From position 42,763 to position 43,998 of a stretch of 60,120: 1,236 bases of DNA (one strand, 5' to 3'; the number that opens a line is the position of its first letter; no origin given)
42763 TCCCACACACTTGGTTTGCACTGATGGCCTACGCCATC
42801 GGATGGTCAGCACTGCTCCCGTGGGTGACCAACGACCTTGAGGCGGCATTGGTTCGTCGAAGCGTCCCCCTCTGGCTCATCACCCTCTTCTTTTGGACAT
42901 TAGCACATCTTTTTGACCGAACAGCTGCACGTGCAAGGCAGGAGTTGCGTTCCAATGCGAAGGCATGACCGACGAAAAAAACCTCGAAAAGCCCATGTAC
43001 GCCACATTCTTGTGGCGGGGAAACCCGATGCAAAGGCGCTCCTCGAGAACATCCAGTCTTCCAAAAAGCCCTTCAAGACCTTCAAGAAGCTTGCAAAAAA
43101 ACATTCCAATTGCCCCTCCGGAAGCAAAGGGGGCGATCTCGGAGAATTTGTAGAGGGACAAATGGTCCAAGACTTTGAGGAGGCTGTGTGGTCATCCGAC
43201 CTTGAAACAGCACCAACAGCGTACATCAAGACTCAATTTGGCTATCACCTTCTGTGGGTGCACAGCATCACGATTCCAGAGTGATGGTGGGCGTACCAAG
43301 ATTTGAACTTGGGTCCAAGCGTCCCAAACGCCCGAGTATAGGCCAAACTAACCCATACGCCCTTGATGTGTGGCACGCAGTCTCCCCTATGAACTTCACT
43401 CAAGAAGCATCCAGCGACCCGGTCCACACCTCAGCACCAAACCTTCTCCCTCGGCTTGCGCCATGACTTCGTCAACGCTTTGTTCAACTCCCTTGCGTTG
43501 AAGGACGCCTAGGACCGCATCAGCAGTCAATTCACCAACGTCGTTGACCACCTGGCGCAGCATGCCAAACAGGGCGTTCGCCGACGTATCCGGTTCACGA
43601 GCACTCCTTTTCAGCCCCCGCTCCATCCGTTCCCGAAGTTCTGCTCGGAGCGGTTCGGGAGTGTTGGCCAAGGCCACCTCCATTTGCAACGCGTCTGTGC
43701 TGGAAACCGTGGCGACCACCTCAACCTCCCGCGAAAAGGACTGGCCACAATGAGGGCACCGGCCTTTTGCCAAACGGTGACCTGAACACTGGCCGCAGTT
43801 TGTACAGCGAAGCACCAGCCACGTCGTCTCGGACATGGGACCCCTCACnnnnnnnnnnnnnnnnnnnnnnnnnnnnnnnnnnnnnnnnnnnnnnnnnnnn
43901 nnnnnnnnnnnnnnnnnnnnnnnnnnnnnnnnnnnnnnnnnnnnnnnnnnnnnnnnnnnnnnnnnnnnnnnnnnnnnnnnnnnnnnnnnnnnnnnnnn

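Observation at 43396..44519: Catalytically dead arginine-decarboxylase fold paired with a Zn-ribbon/winged-helix protein: candidate arginine/agmatine sensing system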

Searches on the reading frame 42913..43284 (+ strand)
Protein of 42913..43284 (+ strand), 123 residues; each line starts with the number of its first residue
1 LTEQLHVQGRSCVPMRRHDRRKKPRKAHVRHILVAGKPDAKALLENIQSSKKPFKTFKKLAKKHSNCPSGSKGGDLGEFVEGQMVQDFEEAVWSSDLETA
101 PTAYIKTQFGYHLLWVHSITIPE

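Call 82: search_protein_families(library=pfam, proteins=[window:42913-43284:+], max_evalue=0.01)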
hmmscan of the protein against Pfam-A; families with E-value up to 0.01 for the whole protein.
window:42913-43284:+ (123 aa): 3 families
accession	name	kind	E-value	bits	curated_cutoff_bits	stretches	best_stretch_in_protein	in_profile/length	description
PF13616.12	Rotamase_3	-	1.6e-15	58.1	22.5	1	19-116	8-112/116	PPIC-type PPIASE domain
PF00639.27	Rotamase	-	2.4e-15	57.7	21.7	1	36-117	6-96/97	PPIC-type PPIASE domain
PF13145.12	Rotamase_2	-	0.0057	17.9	27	1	19-120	15-109/121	PPIC-type PPIASE domain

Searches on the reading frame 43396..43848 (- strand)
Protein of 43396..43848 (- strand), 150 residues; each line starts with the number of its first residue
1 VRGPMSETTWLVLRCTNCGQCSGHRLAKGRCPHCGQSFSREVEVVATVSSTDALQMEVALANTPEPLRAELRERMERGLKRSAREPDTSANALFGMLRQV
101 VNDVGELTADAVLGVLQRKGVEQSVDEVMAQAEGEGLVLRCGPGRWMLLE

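Call 4: search_protein_families(library=pfam, proteins=[window:43396-43848:-], max_evalue=1)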
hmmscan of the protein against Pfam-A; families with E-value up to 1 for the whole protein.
window:43396-43848:- (150 aa): 17 families
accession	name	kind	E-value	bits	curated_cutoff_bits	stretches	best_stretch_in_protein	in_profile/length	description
PF08772.16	Zn_ribbon_NOB1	-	0.0086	16.6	24.9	1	12-47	8-42/72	Nin one binding (NOB1) Zn-ribbon like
PF06906.16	DUF1272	-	0.016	15.7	25.3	1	14-38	28-51/57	Protein of unknown function (DUF1272)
PF17283.8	Zn_ribbon_SprT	-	0.041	14.4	28.1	1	30-41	6-17/38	SprT-like zinc ribbon domain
PF22510.1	FlhF_N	-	0.046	14.2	27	1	64-117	1-48/54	Flagellar biosynthesis protein FlhF, N domain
PF00096.32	zf-C2H2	-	0.05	14.5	25.2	1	30-41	2-13/23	Zinc finger, C2H2 type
PF13248.11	Zn_ribbon_3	-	0.05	13.5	27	1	30-41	4-15/26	zinc-ribbon domain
PF06467.20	zf-FCS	-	0.075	13.3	22.4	0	30-52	6-25/39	MYM-type Zinc finger with FCS sequence motif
PF01155.25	HypA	-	0.077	13.5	28.9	1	9-37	67-95/112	Hydrogenase/urease nickel incorporation, metallochaperone, hypA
PF21349.2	RUBY_RBDX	-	0.095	12.6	26.5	1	14-36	2-24/30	Rubrerythrin, rubredoxin-like domain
PF13717.11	Zn_ribbon_4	-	0.15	12.5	30.3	0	30-38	27-35/36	zinc-ribbon domain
PF24460.1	DUF7575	-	0.15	11.9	28.5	1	29-40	4-15/28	Domain of unknown function (DUF7575)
PF04423.19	Rad50_zn_hook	-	0.2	12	24.3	1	27-41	18-32/52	Rad50 zinc hook motif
PF09334.17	tRNA-synt_1g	-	0.24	10.6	20.1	1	3-45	111-153/391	tRNA synthetases class I (M)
PF23551.1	Zn_ribbon_20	-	0.29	11.7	27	0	30-39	24-33/35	Zinc beta-ribbon domain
PF23458.2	DUF7130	-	0.34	11.3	35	0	10-37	51-79/89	Domain of unknown function (DUF7130)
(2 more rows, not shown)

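Call 5: search_protein_families(library=ncbifam, proteins=[window:43396-43848:-], max_evalue=1)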
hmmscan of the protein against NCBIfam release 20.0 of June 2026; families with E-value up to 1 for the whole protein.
window:43396-43848:- (150 aa): 3 families
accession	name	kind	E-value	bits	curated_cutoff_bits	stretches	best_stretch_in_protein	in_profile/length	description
NF041909.1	HVO_2753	equivalog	0.013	15.4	80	1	14-41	11-39/59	HVO_2753 family zinc finger protein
NF002572.0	PRK02224.1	equivalog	0.064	11.5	1087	1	26-80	449-503/888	DNA double-strand break repair ATPase Rad50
NF033497.1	rubre_like_arch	subfamily_domain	0.59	9.9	32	0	15-37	3-25/34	rubrerythrin-like domain-containing protein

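Call 8: search_solved_structures(query=window:43396-43848:-, max_evalue=10, show_alignments=2)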
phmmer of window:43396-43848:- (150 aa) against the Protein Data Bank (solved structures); distinct sequences matched with E-value up to 10: 23.
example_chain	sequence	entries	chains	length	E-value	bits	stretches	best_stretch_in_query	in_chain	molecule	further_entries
2i13_A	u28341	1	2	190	7.7e-05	26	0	30-42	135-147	Aart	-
1mey_C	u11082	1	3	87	0.015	18.6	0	30-41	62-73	CONSENSUS ZINC FINGER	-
1j5a_M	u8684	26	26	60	0.031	17.6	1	14-42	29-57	RIBOSOMAL PROTEIN L32 | 50S ribosomal protein L32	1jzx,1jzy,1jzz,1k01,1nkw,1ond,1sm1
1nwx_Z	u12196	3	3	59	0.033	17.5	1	14-42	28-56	ribosomal protein L32 | 50S ribosomal protein L32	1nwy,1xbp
4v49_BZ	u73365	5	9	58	0.054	16.8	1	14-42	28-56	50S ribosomal protein L32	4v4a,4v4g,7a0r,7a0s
5dm6_Z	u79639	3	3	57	0.054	16.8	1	14-42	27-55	50S ribosomal protein L32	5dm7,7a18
8rxc_D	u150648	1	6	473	0.089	16.1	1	13-49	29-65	DNA repair protein RadA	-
5lkm_A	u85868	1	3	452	0.12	15.6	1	14-49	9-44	DNA repair protein RadA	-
6ndi_A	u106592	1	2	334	0.14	15.5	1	48-114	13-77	Transcriptional regulator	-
1w26_A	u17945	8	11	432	0.16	15.3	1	63-122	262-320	TRIGGER FACTOR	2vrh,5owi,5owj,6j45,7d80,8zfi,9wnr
2mlx_A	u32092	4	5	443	0.17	15.2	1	63-122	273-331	Trigger factor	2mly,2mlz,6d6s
7nhn_5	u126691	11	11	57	0.23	14.7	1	16-42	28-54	50S ribosomal protein L32-2 | Large ribosomal subunit protein bL32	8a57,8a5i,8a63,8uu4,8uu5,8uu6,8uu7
7vpd_A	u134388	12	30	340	0.46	13.8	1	94-143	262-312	DNA-directed RNA polymerase subunit alpha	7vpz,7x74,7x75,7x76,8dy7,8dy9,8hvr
4v4n_Ae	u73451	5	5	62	0.68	13.2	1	9-42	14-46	50S ribosomal protein L37E | Large ribosomal subunit protein eL37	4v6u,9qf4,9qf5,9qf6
5gl7_A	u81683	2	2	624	1.5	12.1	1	3-40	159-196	Methionine--tRNA ligase, cytoplasmic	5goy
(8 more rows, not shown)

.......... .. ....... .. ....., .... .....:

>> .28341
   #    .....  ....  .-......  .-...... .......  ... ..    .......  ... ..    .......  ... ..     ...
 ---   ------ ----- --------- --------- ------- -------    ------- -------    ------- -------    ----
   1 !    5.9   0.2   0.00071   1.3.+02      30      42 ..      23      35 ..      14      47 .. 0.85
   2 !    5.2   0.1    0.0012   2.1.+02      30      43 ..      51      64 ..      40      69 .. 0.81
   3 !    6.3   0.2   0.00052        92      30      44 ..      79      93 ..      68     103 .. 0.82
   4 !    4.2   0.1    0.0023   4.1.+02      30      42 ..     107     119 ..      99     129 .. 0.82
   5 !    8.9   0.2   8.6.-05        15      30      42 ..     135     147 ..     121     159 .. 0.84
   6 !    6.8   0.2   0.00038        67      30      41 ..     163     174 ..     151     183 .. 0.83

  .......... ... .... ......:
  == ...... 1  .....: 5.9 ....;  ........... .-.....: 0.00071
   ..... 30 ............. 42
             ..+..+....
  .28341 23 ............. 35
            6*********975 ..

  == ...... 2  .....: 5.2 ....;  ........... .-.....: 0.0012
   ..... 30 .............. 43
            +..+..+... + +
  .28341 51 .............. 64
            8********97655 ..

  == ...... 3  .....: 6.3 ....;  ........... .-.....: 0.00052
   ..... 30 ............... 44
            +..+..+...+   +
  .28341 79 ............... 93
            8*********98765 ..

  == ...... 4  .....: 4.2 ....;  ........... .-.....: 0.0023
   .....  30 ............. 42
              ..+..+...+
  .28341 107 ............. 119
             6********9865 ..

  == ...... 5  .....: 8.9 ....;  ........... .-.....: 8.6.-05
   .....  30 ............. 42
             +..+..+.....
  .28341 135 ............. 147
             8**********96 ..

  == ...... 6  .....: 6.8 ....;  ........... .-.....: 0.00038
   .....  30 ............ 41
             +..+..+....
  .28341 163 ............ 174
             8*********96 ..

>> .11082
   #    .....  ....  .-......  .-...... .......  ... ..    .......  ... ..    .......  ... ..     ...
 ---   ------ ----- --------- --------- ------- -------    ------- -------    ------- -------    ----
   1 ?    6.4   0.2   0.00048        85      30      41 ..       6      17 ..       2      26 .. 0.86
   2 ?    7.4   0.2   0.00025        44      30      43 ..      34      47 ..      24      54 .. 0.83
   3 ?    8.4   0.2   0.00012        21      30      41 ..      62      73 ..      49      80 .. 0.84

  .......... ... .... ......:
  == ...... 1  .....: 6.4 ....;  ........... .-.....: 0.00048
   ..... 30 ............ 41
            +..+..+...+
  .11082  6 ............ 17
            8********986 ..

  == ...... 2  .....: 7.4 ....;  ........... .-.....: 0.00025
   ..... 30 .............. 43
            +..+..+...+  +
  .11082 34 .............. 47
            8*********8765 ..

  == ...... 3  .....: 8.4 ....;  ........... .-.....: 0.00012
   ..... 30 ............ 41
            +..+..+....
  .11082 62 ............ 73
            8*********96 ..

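Call 14: find_homologous_proteins(query=window:43396-43848:-, max_evalue=0.001)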
Query window:43396-43848:- (150 aa): 97 proteins with E <= 0.001 among 279 candidates.
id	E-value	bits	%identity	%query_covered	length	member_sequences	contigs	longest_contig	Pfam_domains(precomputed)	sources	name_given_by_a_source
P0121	9.0e-90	316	99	97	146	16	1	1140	-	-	-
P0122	2.1e-53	198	66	97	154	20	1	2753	-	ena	-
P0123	2.3e-53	198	64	97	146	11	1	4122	-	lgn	-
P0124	3.0e-53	198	66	97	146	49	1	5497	-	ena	-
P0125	5.5e-42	161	56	97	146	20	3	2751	-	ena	-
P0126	9.8e-42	160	54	97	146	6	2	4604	-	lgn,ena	-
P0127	9.9e-41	157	53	97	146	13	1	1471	-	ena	-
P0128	2.1e-40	156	55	97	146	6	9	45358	-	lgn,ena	-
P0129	1.9e-39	153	54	97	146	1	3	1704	-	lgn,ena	-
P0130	3.5e-39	152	53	97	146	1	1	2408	-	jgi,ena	-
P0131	3.7e-39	152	53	97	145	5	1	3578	-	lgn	-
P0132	1.0e-38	151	51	97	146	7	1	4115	-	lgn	-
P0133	1.8e-38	150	54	97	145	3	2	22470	-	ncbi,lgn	-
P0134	1.2e-36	144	51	97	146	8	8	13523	-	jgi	jgi:hypothetical protein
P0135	1.3e-36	144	52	97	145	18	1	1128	-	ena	-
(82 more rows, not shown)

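Call 27: search_protein_families(library=pfam, alignment_id=A3, max_evalue=0.1)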
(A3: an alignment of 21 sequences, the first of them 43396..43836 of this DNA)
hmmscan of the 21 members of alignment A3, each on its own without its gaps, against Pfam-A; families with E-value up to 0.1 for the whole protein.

A. member 1, window:43396-43836:- (146 aa): 9 families
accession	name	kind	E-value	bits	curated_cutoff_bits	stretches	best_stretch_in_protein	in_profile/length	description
PF08772.16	Zn_ribbon_NOB1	-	0.0081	16.7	24.9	1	8-43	8-42/72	Nin one binding (NOB1) Zn-ribbon like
PF06906.16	DUF1272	-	0.023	15.3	25.3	1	10-34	28-51/57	Protein of unknown function (DUF1272)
PF17283.8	Zn_ribbon_SprT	-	0.038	14.5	28.1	0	26-37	6-17/38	SprT-like zinc ribbon domain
PF22510.1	FlhF_N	-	0.044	14.3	27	1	60-113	1-48/54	Flagellar biosynthesis protein FlhF, N domain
PF00096.32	zf-C2H2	-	0.047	14.6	25.2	0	26-37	2-13/23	Zinc finger, C2H2 type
PF13248.11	Zn_ribbon_3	-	0.047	13.6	27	0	26-37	4-15/26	zinc-ribbon domain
PF06467.20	zf-FCS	-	0.07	13.4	22.4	0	26-48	6-25/39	MYM-type Zinc finger with FCS sequence motif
PF01155.25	HypA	-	0.084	13.3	28.9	0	6-33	68-95/112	Hydrogenase/urease nickel incorporation, metallochaperone, hypA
PF21349.2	RUBY_RBDX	-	0.09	12.7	26.5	0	10-32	2-24/30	Rubrerythrin, rubredoxin-like domain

B. families by the number of members that match (of 21 scanned): 32 families (the first 25 are shown)
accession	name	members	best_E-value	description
PF08772.16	Zn_ribbon_NOB1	10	0.0025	Nin one binding (NOB1) Zn-ribbon like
PF24460.1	DUF7575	10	0.0025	Domain of unknown function (DUF7575)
PF07191.17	Zn_ribbon_6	10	0.015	Double zinc ribbon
PF13920.12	zf-C3HC4_3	4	0.003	Zinc finger, C3HC4 type (RING finger)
PF19335.5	HMBD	3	0.0074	Heavy metal binding domain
PF25207.1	DUF7837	3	0.013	Domain of unknown function (DUF7837)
PF24441.1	DUF7560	3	0.045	Family of unknown function (DUF7560)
PF13248.11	Zn_ribbon_3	3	0.047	zinc-ribbon domain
PF04423.19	Rad50_zn_hook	2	0.0048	Rad50 zinc hook motif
PF06906.16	DUF1272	2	0.023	Protein of unknown function (DUF1272)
PF00096.32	zf-C2H2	2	0.025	Zinc finger, C2H2 type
PF24166.1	DUF7410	2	0.03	Domain of unknown function (DUF7410)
PF12387.13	Peptidase_C74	2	0.038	Pestivirus NS2 peptidase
PF01155.25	HypA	2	0.072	Hydrogenase/urease nickel incorporation, metallochaperone, hypA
PF14447.12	Prok-RING_4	1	0.015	Prokaryotic RING finger family 4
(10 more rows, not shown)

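Call 34: predict_structure(alignment_id=A3)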
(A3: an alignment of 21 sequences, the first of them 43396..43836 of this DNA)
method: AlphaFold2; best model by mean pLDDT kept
length: 146 residues; sequences in the alignment: 21
mean_pLDDT: 83.2   pTM: 0.49
mean pLDDT of the five models: 83.2, 83.0, 82.1, 80.6, 79.1
residues with pLDDT >= 90: 49; 70-90: 78; 50-70: 10; < 50: 9
segments of 3 or more residues with pLDDT < 50: 77-83
pLDDT, mean of each block of 10 residues (from residue 1): 78 93 89 88 90 93 89 61 59 81 89 83 85 87 84
secondary structure, 60 per line:
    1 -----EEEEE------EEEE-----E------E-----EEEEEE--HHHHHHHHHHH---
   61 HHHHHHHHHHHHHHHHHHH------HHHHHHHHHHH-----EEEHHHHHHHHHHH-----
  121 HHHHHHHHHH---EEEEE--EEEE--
elements in order: E6-10 E17-20 E39-44 H47-57 H61-79 H86-96 E102-104 H105-115 H121-130 E134-138 E141-144

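Call 37: fold_search(model_id=the predicted structure, library=pdb)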
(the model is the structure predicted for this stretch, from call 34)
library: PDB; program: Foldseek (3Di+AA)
matches with E <= 10: 866; with E <= 0.001: 0
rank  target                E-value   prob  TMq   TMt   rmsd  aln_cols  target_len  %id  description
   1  4ev0_A                2.7e-03  0.92  0.33  0.25  13.7       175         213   20  Crystal Structure of Thermus thermophilus Catabolite Activator Protein (released 2012-06-20)
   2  2zcw                  2.7e-03  0.91  0.30  0.23  18.8       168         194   15  Crystal Structure of TTHA1359, a Transcriptional Regulator, CRP/FNR family from Thermus thermophilus HB8 (released 2007-12-04)
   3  4ev0_D                6.0e-03  0.75  0.27  0.21  13.7       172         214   19  Crystal Structure of Thermus thermophilus Catabolite Activator Protein (released 2012-06-20)
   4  4i2o_A                7.7e-03  0.80  0.29  0.23  18.1       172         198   12  The Structure of FixK2 from Bradyrhizobium japonicum (released 2013-04-10)
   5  8yz7                  1.1e-02  0.69  0.27  0.22  18.1       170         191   15  Crystal structure of DdrI, a CRP family protein from Deinococcus radiodurans (released 2024-07-03)
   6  3h3u_A                1.5e-02  0.54  0.25  0.19  18.4       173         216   14  Crystal structure of CRP (cAMP receptor Protein) from Mycobacterium tuberculosis (released 2010-02-02)
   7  4byy_A                1.6e-02  0.44  0.25  0.18  18.7       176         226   16  Apo GlxR (released 2014-07-30)
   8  4i0b_B                1.7e-02  0.66  0.30  0.23  18.8       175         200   12  structure of the mutant Catabolite gene activator protein H160L (released 2013-10-30)
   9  3i54_D                2.1e-02  0.54  0.26  0.18  18.3       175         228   14  Crystal structure of MtbCRP in complex with cAMP (released 2009-09-08)
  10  3i59_A                2.1e-02  0.47  0.25  0.19  18.4       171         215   13  Crystal structure of MtbCRP in complex with N6-cAMP (released 2009-09-08)
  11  7pzb_A                2.7e-02  0.28  0.21  0.16  18.5       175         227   16  Structure of the Clr-cAMP-DNA complex (released 2022-11-02)
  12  1ft9_B                3.4e-02  0.90  0.44  0.34  11.4       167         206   11  STRUCTURE OF THE REDUCED (FEII) CO-SENSING PROTEIN FROM R. RUBRUM (released 2000-10-09)
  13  4i02_C                3.4e-02  0.54  0.29  0.22  18.8       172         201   12  structure of the mutant Catabolite gene activator protein V140A (released 2013-10-30)
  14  3r6s_A                3.4e-02  0.35  0.25  0.18  18.7       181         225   14  Crystal structure of GlxR transcription factor from Corynebacterium glutamicum with cAMP (released 2012-03-28)
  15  6dt4_B                4.1e-02  0.54  0.28  0.22  17.6       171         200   12  1.8 Angstrom Resolution Crystal Structure of cAMP-Regulatory Protein from Yersinia pestis in Complex with cAMP (released 2018-06-27)
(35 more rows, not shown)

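Call 55: search_solved_structures(query=A3, max_evalue=10, show_alignments=2)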
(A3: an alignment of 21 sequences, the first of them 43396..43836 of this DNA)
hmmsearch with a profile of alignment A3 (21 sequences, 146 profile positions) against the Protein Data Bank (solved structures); distinct sequences matched with E-value up to 10: 38.
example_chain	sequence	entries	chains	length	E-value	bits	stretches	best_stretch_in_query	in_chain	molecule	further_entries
1mey_C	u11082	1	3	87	0.016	18.6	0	25-42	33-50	CONSENSUS ZINC FINGER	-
1nwx_Z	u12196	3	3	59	0.046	17.1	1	12-32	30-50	ribosomal protein L32 | 50S ribosomal protein L32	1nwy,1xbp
1j5a_M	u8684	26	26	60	0.05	17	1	12-32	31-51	RIBOSOMAL PROTEIN L32 | 50S ribosomal protein L32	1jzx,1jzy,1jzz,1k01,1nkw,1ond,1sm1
4v49_BZ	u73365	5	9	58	0.069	16.6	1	12-32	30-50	50S ribosomal protein L32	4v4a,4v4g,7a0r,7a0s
5dm6_Z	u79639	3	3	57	0.069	16.6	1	12-32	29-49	50S ribosomal protein L32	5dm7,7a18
2i13_A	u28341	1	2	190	0.076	16.4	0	25-40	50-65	Aart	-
8ovl_A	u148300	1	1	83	0.094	16.1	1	20-52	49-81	Copper-translocating P-type ATPase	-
5g5g_A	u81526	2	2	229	0.1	16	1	24-75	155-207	PUTATIVE XANTHINE DEHYDROGENASE YAGT IRON-SULFUR-BINDING SUBUNIT | Aldehyde oxidoreductase iron-sulfur-binding subunit PaoA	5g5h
9qt5_3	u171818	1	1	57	0.28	14.6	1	12-37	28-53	Large ribosomal subunit protein bL32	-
9uum_I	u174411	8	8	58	0.31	14.4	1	26-73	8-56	Zinc finger protein Aiolos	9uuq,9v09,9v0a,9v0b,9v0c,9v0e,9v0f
12ul_A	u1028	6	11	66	0.33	14.4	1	21-77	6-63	B-cell lymphoma/leukemia 11B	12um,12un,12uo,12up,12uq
9ylo_A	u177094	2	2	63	0.37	14.2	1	24-77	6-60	BCL11 transcription factor A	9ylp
9sra_Bk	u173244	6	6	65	0.42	14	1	26-48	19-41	C2H2-type domain-containing protein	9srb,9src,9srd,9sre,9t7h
9sq5_C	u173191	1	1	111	0.48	13.8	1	19-77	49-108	Isoform Ik7 of DNA-binding protein Ikaros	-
7nhn_5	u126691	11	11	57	0.54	13.7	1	12-33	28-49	50S ribosomal protein L32-2 | Large ribosomal subunit protein bL32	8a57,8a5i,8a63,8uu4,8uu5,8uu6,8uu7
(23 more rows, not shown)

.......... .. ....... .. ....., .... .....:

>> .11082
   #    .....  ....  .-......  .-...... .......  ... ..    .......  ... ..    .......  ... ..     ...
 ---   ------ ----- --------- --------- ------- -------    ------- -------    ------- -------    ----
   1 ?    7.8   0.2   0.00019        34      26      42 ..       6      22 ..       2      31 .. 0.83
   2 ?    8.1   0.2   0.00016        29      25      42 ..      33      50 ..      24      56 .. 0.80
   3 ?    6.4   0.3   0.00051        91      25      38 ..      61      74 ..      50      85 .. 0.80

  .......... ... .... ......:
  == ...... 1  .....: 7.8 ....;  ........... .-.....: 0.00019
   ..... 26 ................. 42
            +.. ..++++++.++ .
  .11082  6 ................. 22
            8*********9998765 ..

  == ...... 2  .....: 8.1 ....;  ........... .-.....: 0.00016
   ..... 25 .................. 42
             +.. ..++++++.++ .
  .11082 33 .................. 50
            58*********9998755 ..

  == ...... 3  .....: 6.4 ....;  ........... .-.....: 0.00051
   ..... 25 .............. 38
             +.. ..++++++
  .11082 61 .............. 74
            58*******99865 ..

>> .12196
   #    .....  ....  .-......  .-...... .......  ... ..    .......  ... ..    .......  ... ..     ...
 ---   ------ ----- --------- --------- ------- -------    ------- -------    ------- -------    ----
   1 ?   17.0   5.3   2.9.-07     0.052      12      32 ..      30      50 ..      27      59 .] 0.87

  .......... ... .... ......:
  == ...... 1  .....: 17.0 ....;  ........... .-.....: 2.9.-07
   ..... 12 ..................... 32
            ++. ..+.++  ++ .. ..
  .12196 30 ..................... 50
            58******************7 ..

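Call 57: find_homologous_proteins(query=A3, max_evalue=0.01)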
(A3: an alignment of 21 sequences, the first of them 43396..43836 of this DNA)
Query A3 (21 sequences) (146 aa, profile of the alignment): 359 proteins with E <= 0.01 among 4899 candidates; the best 120 are listed.
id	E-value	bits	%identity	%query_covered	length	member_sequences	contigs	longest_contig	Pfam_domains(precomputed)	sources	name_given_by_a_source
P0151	2.2e-58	215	47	100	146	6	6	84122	-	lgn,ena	-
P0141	7.0e-58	213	49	100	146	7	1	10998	-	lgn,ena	-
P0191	1.1e-57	212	37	100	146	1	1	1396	-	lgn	-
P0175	1.2e-57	212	36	100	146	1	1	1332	-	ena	-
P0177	1.3e-57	212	36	100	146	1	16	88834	-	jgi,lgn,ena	jgi:hypothetical protein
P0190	1.3e-57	212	37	100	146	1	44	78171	-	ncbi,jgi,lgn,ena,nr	ncbi:MAG: hypothetical protein DWC04_02410 [Candidatus Poseidoniales archaeon]|nr:MAG: hypothetical 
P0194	1.4e-57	212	37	100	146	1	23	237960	-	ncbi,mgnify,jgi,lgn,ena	mgnify:FL=1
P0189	1.4e-57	212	38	100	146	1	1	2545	-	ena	-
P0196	1.6e-57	212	37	100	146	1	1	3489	-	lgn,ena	-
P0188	1.6e-57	212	36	100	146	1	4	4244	-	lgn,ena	-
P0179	1.8e-57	212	36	100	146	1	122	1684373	-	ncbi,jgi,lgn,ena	jgi:hypothetical protein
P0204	1.8e-57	212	37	100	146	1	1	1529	-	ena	-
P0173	2.0e-57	211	37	100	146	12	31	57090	-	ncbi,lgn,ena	-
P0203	2.0e-57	211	37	100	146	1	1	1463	-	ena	-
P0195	2.0e-57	211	37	100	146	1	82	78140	-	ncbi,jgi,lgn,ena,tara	ncbi:MAG: hypothetical protein ACJZ63_06170 [Candidatus Poseidoniaceae archaeon]|tara:strand:- start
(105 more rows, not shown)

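Call 81: search_protein_families(library=padloc, proteins=[window:43396-43836:-], max_evalue=0.01)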
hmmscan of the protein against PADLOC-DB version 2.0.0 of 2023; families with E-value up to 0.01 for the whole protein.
window:43396-43836:- (146 aa): 0 families
